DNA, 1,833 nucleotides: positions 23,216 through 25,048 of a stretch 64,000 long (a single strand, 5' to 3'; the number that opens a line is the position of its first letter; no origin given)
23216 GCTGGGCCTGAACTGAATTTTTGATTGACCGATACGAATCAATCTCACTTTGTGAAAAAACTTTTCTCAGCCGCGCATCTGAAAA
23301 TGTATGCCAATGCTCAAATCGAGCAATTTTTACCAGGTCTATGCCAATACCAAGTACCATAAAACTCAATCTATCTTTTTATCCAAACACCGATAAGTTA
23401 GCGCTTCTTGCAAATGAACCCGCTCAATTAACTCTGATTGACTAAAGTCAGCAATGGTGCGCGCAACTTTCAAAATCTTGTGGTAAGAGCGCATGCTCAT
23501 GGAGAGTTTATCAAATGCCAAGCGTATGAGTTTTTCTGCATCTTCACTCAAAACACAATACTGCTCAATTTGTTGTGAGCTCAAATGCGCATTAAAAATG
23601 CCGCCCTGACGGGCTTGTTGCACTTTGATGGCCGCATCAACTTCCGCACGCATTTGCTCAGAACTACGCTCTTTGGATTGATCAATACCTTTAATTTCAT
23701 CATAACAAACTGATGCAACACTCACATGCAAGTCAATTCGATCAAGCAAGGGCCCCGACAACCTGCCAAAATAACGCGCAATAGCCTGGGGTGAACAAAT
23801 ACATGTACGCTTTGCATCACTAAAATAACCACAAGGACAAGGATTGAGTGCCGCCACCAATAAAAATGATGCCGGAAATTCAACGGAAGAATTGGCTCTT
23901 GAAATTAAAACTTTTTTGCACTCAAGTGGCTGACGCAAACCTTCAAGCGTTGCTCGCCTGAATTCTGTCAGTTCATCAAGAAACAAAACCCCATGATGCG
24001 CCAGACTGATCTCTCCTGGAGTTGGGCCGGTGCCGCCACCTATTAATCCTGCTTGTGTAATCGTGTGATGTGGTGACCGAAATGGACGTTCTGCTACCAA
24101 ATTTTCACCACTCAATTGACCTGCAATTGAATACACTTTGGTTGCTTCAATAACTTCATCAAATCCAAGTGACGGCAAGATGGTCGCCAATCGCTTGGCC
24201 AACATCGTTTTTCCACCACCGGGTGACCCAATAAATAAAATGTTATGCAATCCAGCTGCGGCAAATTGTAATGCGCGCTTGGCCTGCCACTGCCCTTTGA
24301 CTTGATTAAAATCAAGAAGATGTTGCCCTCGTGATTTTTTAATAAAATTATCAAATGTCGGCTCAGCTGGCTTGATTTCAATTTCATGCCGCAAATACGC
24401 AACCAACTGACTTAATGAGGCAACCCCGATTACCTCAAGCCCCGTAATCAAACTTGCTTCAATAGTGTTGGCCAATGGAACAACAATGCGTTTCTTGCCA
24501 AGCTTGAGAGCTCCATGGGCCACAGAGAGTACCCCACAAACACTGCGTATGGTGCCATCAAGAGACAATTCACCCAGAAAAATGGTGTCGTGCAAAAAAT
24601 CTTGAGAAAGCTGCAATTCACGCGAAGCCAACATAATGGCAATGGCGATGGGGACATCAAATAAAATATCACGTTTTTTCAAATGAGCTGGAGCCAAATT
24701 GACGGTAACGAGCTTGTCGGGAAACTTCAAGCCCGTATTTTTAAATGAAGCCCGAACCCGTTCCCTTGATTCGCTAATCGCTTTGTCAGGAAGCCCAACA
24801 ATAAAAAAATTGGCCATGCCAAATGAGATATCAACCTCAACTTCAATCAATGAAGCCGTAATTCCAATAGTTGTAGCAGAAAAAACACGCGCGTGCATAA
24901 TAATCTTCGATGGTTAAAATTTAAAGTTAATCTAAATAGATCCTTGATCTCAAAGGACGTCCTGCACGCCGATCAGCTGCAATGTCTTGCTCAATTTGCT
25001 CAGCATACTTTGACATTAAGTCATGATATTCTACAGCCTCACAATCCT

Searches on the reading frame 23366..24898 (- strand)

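Call 19: search_protein_families(library=ncbifam, proteins=[window:23366-24898:-])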
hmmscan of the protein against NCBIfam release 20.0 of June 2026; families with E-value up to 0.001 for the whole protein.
window:23366-24898:- (510 aa): 10 families
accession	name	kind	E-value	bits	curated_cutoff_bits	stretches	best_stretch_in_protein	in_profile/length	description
TIGR00368.1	TIGR00368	hypoth_equivalog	4.4e-172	573.1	362.4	1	5-503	1-499/499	YifB family Mg chelatase-like AAA ATPase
NF007365.0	PRK09862.1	equivalog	9.8e-125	417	530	1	5-507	6-496/506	YifB family Mg chelatase-like AAA ATPase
TIGR00764.1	lon_rel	equivalog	4e-15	55.4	516.6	1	198-250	18-70/608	ATP-dependent protease LonB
TIGR02902.1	spore_lonB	equivalog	8.6e-14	51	723.3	2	196-336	63-210/531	ATP-dependent protease LonB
TIGR02903.1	spore_lon_C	equivalog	8.8e-09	34.4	678.8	1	88-164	532-609/615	Lon family ATP-dependent protease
TIGR00416.1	sms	equivalog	5.9e-07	28.6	403.05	1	55-165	349-453/454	DNA repair protein RadA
TIGR02031.1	BchD-ChlD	equivalog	2.4e-05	23.2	499.55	1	208-353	5-143/608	magnesium chelatase ATPase subunit D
TIGR02442.1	Cob-chelat-sub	hypoth_equivalog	6e-05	21.7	779.45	0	293-353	119-179/641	putative cobaltochelatase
TIGR02030.1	BchI-ChlI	equivalog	0.00012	21.4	466.95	0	289-353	119-183/337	magnesium chelatase ATPase subunit I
TIGR02880.1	cbbX_cfxQ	equivalog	0.00017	20.9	459.25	1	205-246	47-87/284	CbbX protein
